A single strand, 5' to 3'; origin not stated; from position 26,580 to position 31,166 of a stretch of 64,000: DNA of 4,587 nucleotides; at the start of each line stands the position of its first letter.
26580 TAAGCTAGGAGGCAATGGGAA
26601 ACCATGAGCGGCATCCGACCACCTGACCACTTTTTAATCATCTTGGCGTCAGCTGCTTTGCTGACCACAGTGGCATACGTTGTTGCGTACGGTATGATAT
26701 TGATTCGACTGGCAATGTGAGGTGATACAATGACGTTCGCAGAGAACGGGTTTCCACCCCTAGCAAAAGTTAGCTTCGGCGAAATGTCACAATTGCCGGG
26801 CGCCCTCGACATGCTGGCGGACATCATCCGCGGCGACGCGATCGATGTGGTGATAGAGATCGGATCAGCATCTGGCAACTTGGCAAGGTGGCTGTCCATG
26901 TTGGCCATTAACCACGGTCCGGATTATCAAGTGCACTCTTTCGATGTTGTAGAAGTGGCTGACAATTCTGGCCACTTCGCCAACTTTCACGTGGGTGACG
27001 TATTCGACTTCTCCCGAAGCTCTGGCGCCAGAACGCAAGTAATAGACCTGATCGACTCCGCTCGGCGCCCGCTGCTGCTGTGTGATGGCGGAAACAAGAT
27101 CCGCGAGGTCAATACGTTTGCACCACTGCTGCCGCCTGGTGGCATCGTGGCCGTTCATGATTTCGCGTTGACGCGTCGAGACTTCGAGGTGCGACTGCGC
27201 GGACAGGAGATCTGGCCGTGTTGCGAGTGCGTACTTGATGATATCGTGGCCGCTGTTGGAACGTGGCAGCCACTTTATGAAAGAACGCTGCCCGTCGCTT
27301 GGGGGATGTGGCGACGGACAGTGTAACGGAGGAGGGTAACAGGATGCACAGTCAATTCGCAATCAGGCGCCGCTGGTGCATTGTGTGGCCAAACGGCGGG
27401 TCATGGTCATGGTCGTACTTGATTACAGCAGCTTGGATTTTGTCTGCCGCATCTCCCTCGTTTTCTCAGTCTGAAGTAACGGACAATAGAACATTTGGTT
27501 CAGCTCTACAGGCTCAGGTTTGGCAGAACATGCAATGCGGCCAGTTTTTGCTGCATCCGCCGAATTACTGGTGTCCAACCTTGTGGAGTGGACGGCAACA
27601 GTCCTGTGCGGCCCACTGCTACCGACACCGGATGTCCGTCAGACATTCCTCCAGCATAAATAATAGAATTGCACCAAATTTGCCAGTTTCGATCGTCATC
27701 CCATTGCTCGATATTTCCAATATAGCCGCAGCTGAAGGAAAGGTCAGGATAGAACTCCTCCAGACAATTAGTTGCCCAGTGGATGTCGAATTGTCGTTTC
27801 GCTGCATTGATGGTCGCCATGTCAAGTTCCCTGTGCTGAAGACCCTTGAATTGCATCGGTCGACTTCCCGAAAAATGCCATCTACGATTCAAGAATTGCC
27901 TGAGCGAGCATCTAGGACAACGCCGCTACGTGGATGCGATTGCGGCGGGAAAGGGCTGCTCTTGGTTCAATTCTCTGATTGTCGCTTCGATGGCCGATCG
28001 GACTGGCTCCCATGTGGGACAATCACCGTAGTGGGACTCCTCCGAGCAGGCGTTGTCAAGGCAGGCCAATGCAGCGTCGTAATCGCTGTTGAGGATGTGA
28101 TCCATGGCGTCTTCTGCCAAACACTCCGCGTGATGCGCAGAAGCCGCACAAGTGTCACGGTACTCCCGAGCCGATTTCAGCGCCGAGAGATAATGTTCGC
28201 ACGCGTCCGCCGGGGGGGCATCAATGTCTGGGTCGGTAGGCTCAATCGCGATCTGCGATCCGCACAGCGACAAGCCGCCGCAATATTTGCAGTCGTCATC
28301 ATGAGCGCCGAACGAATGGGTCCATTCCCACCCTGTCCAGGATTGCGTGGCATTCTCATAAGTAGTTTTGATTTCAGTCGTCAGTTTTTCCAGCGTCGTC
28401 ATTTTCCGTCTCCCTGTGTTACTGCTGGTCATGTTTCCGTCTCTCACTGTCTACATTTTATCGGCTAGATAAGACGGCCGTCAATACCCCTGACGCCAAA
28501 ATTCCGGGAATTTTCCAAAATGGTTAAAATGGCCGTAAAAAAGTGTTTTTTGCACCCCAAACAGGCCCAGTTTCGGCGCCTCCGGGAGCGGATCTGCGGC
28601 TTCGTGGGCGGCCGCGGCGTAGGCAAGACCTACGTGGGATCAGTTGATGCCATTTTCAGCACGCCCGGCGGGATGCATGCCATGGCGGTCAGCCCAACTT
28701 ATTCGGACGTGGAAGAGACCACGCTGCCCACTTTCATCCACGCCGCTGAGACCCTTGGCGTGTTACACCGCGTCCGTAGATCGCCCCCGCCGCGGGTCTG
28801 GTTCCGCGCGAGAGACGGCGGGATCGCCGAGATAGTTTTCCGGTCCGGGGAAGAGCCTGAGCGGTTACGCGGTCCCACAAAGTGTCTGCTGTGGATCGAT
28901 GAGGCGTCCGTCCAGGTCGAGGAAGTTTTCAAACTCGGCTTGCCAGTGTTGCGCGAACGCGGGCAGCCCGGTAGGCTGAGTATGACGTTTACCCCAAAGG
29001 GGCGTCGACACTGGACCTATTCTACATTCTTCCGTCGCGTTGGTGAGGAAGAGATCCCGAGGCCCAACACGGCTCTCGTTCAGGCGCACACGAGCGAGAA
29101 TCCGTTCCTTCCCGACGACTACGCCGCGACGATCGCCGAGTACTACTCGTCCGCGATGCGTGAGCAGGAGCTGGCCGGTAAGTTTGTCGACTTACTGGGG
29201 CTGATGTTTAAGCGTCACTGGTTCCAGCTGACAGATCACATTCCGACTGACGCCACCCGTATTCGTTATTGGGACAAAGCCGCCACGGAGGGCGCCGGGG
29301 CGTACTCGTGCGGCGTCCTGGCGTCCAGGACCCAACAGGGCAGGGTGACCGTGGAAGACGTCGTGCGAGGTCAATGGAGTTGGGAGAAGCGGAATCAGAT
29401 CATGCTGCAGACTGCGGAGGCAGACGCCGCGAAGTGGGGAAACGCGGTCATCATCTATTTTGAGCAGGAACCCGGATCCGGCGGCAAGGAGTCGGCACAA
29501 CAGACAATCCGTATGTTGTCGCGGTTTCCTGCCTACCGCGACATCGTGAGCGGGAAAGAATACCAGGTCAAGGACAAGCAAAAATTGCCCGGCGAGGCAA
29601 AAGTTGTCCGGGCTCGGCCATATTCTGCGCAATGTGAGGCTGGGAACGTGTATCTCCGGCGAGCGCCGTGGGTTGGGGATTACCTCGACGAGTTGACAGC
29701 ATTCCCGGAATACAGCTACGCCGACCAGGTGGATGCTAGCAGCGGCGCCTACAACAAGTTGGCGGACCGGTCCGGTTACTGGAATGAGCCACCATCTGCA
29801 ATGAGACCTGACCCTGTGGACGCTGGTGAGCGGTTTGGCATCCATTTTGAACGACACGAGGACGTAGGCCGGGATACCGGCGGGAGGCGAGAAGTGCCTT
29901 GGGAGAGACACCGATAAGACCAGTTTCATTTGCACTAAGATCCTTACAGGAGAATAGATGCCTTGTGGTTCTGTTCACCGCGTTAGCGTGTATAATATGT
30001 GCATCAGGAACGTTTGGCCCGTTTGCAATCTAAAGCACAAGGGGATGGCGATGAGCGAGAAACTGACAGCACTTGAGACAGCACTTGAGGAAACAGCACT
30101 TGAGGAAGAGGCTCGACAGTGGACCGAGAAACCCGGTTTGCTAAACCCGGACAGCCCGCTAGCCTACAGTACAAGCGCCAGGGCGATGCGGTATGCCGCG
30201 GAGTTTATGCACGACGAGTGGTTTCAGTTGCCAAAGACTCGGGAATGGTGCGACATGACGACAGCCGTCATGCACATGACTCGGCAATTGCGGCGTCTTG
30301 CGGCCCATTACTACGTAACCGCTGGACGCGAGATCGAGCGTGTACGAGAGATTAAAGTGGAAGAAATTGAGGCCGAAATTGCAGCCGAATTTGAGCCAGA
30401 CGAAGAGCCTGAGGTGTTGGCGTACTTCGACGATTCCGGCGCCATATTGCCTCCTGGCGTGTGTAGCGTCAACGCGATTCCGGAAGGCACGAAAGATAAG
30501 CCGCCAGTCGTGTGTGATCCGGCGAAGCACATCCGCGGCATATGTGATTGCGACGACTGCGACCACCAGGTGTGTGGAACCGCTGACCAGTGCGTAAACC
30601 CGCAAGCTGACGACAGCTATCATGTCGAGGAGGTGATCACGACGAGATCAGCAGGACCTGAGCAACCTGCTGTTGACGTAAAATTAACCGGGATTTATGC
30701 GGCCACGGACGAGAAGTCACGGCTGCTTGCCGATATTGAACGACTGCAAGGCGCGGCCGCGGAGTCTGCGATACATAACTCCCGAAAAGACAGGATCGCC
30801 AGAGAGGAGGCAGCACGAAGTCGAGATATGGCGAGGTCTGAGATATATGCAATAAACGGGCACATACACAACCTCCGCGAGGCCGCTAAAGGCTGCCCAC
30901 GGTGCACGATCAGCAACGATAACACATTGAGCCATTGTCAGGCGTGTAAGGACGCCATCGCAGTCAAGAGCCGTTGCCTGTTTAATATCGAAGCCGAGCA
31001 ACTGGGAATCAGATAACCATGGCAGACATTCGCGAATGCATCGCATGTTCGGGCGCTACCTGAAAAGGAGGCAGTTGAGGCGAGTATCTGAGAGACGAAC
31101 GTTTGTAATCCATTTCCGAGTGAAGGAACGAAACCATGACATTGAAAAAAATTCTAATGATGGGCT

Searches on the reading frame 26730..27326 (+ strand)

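Call 9: search_protein_families(library=ncbifam, proteins=[window:26730-27326:+], max_evalue=0.1)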
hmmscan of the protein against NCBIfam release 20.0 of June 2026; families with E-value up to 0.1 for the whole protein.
window:26730-27326:+ (198 aa): 0 families

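Call 10: search_protein_families(library=pfam, proteins=[window:26730-27326:+], max_evalue=0.1)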
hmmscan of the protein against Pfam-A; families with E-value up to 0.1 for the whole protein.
window:26730-27326:+ (198 aa): 2 families
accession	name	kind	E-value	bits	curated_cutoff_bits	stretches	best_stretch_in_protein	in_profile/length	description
PF13578.12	Methyltransf_24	-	3.3e-06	28.3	26.3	1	42-145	1-105/105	Methyltransferase domain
PF13489.12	Methyltransf_23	-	0.0038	17.4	27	1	40-162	25-133/164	Methyltransferase domain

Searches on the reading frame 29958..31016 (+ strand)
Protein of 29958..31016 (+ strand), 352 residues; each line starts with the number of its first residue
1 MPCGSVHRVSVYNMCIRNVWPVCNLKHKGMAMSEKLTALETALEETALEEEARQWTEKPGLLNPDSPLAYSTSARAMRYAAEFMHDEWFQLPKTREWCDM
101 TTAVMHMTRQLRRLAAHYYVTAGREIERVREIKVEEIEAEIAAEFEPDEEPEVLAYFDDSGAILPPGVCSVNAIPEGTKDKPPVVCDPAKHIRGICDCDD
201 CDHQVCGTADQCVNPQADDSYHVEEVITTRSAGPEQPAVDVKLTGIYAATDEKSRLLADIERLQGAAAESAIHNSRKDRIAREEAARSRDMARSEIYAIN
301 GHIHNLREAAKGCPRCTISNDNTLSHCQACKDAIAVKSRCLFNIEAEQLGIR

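Call 72: search_protein_families(library=pfam, alignment_id=A5, max_evalue=0.001)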
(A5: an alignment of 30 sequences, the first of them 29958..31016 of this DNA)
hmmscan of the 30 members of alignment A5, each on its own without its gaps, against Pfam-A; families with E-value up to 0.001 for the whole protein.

A. member 1, window:29958-31016:+ (352 aa): 0 families

B. families by the number of members that match (of 30 scanned): 8 families
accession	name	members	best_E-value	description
PF06074.18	Portal_Mu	1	1.4e-30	Portal protein of Mu bacteriophage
PF01028.25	Topoisom_I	1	7.2e-16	Eukaryotic DNA topoisomerase I, catalytic core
PF04466.19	Terminase_3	1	6.1e-14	Phage terminase large subunit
PF03237.21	Terminase_6N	1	7.2e-14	Terminase large subunit, T4likevirus-type, N-terminal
PF13365.12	Trypsin_2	1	5.2e-09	Trypsin-like peptidase domain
PF17289.8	Terminase_6C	1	3e-07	Terminase RNaseH-like domain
PF07030.17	Phage_Mu_Gp36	1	5.3e-07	Bacteriophage Mu, Gp36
PF21338.2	Top1B_N_bact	1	0.00048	Bacterial DNA topoisomerase IB, N-terminal domain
